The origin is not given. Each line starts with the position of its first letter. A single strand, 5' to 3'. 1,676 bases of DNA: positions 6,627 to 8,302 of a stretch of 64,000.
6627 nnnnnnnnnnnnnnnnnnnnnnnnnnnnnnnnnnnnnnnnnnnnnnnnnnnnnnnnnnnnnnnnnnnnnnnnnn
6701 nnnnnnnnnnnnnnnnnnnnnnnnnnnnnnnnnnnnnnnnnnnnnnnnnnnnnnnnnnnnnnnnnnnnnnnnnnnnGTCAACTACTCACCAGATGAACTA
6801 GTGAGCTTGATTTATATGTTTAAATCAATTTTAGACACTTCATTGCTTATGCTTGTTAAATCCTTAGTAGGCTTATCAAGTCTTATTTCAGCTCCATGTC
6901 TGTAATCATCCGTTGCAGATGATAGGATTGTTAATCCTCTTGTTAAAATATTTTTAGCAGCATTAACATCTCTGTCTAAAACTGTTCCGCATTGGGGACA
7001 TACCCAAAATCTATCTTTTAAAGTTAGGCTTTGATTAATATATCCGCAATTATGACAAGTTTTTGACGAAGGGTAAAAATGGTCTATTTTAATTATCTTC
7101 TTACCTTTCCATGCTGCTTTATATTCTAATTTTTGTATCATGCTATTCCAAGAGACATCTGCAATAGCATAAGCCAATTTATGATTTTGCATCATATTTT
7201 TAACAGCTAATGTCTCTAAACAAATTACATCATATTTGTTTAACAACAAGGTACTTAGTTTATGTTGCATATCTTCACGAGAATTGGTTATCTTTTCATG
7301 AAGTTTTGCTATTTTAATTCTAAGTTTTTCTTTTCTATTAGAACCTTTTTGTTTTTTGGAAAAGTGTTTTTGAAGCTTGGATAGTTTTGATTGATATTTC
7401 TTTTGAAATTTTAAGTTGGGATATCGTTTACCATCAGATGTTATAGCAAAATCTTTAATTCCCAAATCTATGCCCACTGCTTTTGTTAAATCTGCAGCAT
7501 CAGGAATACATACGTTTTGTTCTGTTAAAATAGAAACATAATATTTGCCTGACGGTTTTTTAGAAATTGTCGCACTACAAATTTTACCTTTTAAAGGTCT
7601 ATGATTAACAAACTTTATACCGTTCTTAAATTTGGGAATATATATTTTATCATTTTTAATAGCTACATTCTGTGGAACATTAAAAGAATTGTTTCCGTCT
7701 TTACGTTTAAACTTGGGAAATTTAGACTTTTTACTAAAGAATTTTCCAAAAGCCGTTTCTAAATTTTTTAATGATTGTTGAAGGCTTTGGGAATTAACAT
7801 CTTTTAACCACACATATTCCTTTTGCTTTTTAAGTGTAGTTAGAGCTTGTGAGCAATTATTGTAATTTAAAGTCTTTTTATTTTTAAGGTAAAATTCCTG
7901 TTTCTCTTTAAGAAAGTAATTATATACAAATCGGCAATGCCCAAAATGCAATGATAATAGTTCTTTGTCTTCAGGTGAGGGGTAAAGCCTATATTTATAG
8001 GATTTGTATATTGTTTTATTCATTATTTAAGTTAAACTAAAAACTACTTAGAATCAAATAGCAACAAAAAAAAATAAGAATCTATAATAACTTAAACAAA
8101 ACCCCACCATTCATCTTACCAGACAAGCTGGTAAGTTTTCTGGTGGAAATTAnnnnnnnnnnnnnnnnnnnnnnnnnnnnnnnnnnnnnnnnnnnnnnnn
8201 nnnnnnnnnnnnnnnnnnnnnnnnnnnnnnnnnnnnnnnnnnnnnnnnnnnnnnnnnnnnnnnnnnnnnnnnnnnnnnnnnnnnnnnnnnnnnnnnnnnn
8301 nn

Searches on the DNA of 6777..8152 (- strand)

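Call 73: search_dna_similar(query=window:6777-8152:-, collection=phages, mode=distant, max_rows=8)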
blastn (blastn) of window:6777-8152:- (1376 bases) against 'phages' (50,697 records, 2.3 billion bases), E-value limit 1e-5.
Records with a match: 35; places in all: 66; records where one place covers at least 80% of the query: 0.
Best place of each record, by identity: 80-90% 16; 60-80% 19.
By first word of the organism name: Streptococcus 16; Prevotella 15; Campylobacter 2; Bacteriophage 1; Thermus 1.
By host as written in the record: Prevotella sp. 15; Streptococcus thermophilus 6; Campylobacter sp. 2; Streptococcus thermophilus ST67009 2; Streptococcus thermophilus ST68757 2; Streptococcus thermophilus ST69763 2; Streptococcus thermophilus ST47795 2; Streptococcus thermophilus STCH_16 2; and 2 more.
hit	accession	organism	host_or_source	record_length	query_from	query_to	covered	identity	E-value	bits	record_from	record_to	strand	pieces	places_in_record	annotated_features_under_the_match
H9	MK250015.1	Prevotella phage Lak-A1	Prevotella sp.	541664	685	1206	38%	66.4%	1e-20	108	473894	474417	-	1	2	record has no annotation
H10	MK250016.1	Prevotella phage Lak-A1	Prevotella sp.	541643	685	1206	38%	66.4%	1e-20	108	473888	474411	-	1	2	record has no annotation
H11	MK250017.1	Prevotella phage Lak-A1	Prevotella sp.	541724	685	1206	38%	66.4%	1e-20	108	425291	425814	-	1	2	record has no annotation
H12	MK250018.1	Prevotella phage Lak-A1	Prevotella sp.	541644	685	1206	38%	66.4%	1e-20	108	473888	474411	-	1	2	record has no annotation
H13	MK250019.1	Prevotella phage Lak-A2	Prevotella sp.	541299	685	1206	38%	66.4%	1e-20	108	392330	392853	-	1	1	record has no annotation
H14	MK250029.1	Prevotella phage Lak-C1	Prevotella sp.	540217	685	1206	38%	66.4%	1e-20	108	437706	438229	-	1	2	record has no annotation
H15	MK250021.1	Prevotella phage Lak-B2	Prevotella sp.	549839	795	1222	31%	68.1%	4e-27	129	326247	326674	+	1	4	record has no annotation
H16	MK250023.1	Prevotella phage Lak-B4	Prevotella sp.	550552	795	1222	31%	68.1%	4e-27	129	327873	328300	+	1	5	record has no annotation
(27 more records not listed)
